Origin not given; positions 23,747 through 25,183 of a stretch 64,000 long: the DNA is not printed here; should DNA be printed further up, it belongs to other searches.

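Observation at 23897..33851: Four-fold paralogous array of orphan LivJ-like binding lipoprotein / TrmB-like regulator divergent cassettes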

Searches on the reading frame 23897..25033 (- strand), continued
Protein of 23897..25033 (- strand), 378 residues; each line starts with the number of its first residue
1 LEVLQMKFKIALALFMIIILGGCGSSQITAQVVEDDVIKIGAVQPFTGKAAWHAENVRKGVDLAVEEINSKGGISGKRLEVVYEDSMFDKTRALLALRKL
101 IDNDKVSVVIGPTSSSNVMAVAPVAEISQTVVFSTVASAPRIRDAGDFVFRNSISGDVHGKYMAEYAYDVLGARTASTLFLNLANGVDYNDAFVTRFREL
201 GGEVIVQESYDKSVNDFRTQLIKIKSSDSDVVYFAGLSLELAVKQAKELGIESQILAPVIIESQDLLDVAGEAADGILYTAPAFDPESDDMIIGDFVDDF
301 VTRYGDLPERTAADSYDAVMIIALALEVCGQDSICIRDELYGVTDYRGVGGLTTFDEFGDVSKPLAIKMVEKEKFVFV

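Call 70: find_encoding_contigs(protein=P0244, flank=10000, max_places=1)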
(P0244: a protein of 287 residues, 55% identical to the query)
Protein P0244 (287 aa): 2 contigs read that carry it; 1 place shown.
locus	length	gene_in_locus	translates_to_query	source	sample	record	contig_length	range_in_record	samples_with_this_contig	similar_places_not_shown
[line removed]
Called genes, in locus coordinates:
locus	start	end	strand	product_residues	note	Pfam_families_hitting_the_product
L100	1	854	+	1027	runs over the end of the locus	PF02811:PHP, PF07733:DNA_pol3_alpha, PF17657:DNA_pol3_finger, PF14579:HHH_6, PF01336:tRNA_anti-codon (weak)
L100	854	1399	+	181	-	PF10469:AKAP7_NLS, PF02834:LigT_PEase (weak)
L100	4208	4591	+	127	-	PF00072:Response_reg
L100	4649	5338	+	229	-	PF07963:N_methyl (weak)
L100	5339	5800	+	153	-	PF00588:SpoU_methylase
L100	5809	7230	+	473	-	PF00749:tRNA-synt_1c, PF19269:Anticodon_2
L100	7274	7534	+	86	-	-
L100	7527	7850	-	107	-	-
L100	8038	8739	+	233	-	PF02463:SMC_N (faint), PF13476:AAA_23 (faint), PF13555:AAA_29 (faint), PF00005:ABC_tran, PF13304:AAA_21 (weak)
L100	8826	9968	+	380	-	PF13433:Peripla_BP_5, PF13458:Peripla_BP_6, PF01094:ANF_receptor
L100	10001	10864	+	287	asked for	PF02653:BPD_transp_2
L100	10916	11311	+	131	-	PF01909:NTP_transf_2, PF18765:Polbeta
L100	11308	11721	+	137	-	PF01934:HepT-like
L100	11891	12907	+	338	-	PF13433:Peripla_BP_5, PF13458:Peripla_BP_6, PF01094:ANF_receptor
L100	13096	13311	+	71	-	-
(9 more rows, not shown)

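Call 77: predict_structure(alignment_id=A3)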
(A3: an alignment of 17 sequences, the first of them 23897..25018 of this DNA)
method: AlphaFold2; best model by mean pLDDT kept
length: 373 residues; sequences in the alignment: 17
mean_pLDDT: 90.9   pTM: 0.85
mean pLDDT of the five models: 90.9, 90.6, 89.7, 88.1, 87.6
residues with pLDDT >= 90: 302; 70-90: 41; 50-70: 15; < 50: 15
segments of 3 or more residues with pLDDT < 50: 14-27
pLDDT, mean of each block of 10 residues (from residue 1): 55 44 48 96 89 98 96 97 96 97 95 96 97 90 94 96 98 92 95 99 93 96 97 89 96 90 93 93 92 97 94 98 97 97 93 90 93 92
secondary structure, 60 per line:
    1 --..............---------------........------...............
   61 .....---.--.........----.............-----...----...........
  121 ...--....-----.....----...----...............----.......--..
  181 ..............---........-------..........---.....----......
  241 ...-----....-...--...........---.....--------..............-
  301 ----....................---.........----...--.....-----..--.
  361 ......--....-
elements in order: H3-16 E32-39 H46-65 E72-80 H85-97 E103-105 H110-123 E126-129 H135-139 E144-146 H151-165 E170-176 H179-194 E198-205 H213-222 E226-230 H235-243 E249-252 H259-269 E273-277 H286-299 H305-324 H328-336 E341-343 E346-350 E360-366 E369-372

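Call 79: find_related_loci(query=A4, collection=metagenome_contigs, flank=10000)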
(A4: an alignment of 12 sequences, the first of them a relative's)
Query A4 (287 aa) in metagenome_contigs; peptide patterns used: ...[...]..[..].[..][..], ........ (x = any residue, [..] = any of these).
600 stretches matched a pattern (row limit reached: there are more); 567 encode a relative of the query (tblastn E <= 1e-3); the best 80 are kept; 80 distinct loci.
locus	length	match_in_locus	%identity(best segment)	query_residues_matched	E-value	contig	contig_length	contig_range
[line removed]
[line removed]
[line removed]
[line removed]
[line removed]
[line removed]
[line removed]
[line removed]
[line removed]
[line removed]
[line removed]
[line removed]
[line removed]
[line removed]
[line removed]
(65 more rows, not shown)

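Call 81: fold_search(model_id=the predicted structure, library=pdb)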
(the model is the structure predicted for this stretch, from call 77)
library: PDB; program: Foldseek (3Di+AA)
matches with E <= 10: 1916; with E <= 0.001: 1118
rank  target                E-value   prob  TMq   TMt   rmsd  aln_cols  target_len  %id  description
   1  3td9                  4.6e-34  1.00  0.80  0.84   3.0       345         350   29  Crystal structure of a Leucine binding protein LivK (TM1135) from Thermotoga maritima MSB8 at 1.90 A resolution (released 2011-09-07)
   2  4gnr                  1.5e-31  1.00  0.79  0.85   3.2       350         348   26  1.0 Angstrom resolution crystal structure of the branched-chain amino acid transporter substrate binding protein LivJ fr (released 2012-09-05)
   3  3hut                  3.2e-31  1.00  0.80  0.86   3.1       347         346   24  Crystal structure of a putative branched-chain amino acid ABC transporter from Rhodospirillum rubrum (released 2009-06-30)
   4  4nv3_A                1.8e-29  1.00  0.78  0.79   3.6       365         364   23  The crystal structure of a solute-binding protein (N280D mutant) from Anabaena variabilis ATCC 29413 in complex with v (released 2013-12-11)
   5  4obb_A                5.0e-29  1.00  0.78  0.79   3.6       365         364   23  The crystal structure of a solute-binding protein from Anabaena variabilis ATCC 29413 in complex with (3S)-3-methyl-2- (released 2014-03-19)
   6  4n0q_A                2.3e-28  1.00  0.77  0.83   3.4       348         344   24  Crystal Structure of an ABC transporter, substrate-binding protein from Brucella melitensis 16M in complex with L-Leuc (released 2013-11-06)
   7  4eyg_A                3.1e-28  1.00  0.77  0.79   3.6       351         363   22  Crystal structure of solute binding protein of ABC transporter from Rhodopseudomonas palustris BisB5 in complex with v (released 2012-05-30)
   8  4ey3                  1.8e-27  1.00  0.77  0.79   3.7       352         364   22  Crystal structure of solute binding protein of ABC transporter in complex with p-hydroxybenzoic acid (released 2012-05-30)
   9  4n0q_B                1.9e-27  1.00  0.78  0.84   3.2       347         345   24  Crystal Structure of an ABC transporter, substrate-binding protein from Brucella melitensis 16M in complex with L-Leuc (released 2013-11-06)
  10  4eyg_B                2.5e-27  1.00  0.77  0.79   3.6       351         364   22  Crystal structure of solute binding protein of ABC transporter from Rhodopseudomonas palustris BisB5 in complex with v (released 2012-05-30)
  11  1z15                  2.5e-27  1.00  0.74  0.79   4.0       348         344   22  Crystal structure analysis of periplasmic Leu/Ile/Val-binding protein in superopen form (released 2005-10-04)
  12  4mlc                  6.3e-27  1.00  0.80  0.88   3.0       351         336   27  ABC Transporter Substrate-Binding Protein fromDesulfitobacterium hafniense (released 2013-09-18)
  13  3ipc                  6.3e-27  1.00  0.77  0.82   3.4       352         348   23  Structure of ATU2422-GABA F77A mutant receptor in complex with leucine (released 2010-07-14)
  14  4q6b                  7.1e-27  1.00  0.81  0.89   2.8       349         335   26  Crystal Structure of ABC Transporter Substrate-Binding Protein fromDesulfitobacterium hafniense complex with Leu (released 2014-07-02)
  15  3ip5                  7.1e-27  1.00  0.77  0.82   3.4       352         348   23  Structure of Atu2422-GABA receptor in complex with alanine (released 2010-07-14)
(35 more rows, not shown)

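Call 85: search_protein_families(library=pfam, proteins=[L114:354-1235:-, L114:1363-4611:+, L114:4608-5552:-, L114:5723-7864:+, L114:8394-8783:+, L114:9292-9936:+, L114:13985-14653:+, L114:14655-15866:-, L114:17237-19162:+, L114:19153-20127:+], max_evalue=0.001)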
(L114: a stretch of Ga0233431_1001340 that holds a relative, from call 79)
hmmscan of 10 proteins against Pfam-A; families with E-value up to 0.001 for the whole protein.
L114:354-1235:- (293 aa): 1 family
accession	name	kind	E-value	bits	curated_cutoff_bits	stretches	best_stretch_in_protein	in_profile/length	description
PF00459.30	Inositol_P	-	1.2e-32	113.9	27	1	3-259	3-242/271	Inositol monophosphatase family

L114:1363-4611:+ (1082 aa): 0 families

L114:4608-5552:- (314 aa): 1 family
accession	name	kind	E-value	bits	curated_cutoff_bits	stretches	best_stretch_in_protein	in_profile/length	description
PF04014.23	MazE_antitoxin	-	3.8e-07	30.4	24.7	1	18-45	7-34/48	Antidote-toxin recognition MazE, bacterial antitoxin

L114:5723-7864:+ (713 aa): 3 families
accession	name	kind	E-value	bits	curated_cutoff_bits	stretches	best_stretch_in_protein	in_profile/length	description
PF13458.12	Peripla_BP_6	-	1.3e-101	341.1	31.7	2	37-367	2-339/343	Periplasmic binding protein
PF01094.35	ANF_receptor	-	6.7e-33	114.6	25.4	2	58-358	4-341/353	Receptor family ligand binding region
PF13433.12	Peripla_BP_5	-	4.8e-24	85.6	27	1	37-370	1-341/363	Periplasmic binding protein domain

L114:8394-8783:+ (129 aa): 0 families

L114:9292-9936:+ (214 aa): 0 families

L114:13985-14653:+ (222 aa): 1 family
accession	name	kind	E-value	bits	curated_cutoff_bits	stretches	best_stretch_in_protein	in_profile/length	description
PF02592.20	Vut_1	-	4.4e-41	141.2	27.2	1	38-197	2-152/152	Putative vitamin uptake transporter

L114:14655-15866:- (403 aa): 18 families
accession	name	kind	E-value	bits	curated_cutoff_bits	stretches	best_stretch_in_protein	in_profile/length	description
PF00004.35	AAA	-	2e-16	61.1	21.2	1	42-139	1-111/131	ATPase family associated with various cellular activities (AAA)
PF21960.2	RCF1-5-like_lid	-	1.9e-10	41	27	1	166-205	1-41/43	RCF1/5-like, AAA+ ATPase lid domain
PF03215.21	Rad17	-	2e-09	38.1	23.8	1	4-76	8-83/186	Rad17 P-loop domain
PF05673.19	DUF815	-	3.4e-08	33.4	23.8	1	6-96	19-113/249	Protein of unknown function (DUF815)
PF13173.12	AAA_14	-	4.2e-08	33.7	27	1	39-159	2-123/129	AAA domain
PF05496.18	RuvB_N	-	1.9e-07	31.5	27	1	10-99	2-93/159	Holliday junction DNA helicase RuvB P-loop domain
PF25361.1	AAA_lid_RFC1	-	7e-07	29.1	34.9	1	168-212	8-52/59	RFC1-like, AAA+ ATPase lid domain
PF00910.28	RNA_helicase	-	3.7e-06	27.8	21.5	1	42-140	1-90/105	RNA helicase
PF13401.12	AAA_22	-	7e-06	26.8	27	1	37-83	3-52/130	AAA domain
PF13191.12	AAA_16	-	7.3e-06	27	32.6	1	20-66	5-51/167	AAA ATPase domain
PF16193.11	AAA_assoc_2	-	2.8e-05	24.7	34.3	1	174-226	2-60/81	AAA C-terminal domain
PF06068.19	TIP49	-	4.3e-05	23.3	23.8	1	14-74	23-87/347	TIP49 P-loop domain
PF01443.25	Viral_helicase1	-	7.1e-05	23.2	21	1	42-106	1-68/228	Viral superfamily 1 RNA helicase core domain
PF07728.20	AAA_5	-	0.00033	21.1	22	1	42-107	2-76/139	AAA domain (dynein-related subfamily)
PF00005.33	ABC_tran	-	0.00042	21.4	25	1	33-101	5-69/137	ABC transporter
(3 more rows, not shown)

L114:17237-19162:+ (641 aa): 0 families

L114:19153-20127:+ (324 aa): 0 families
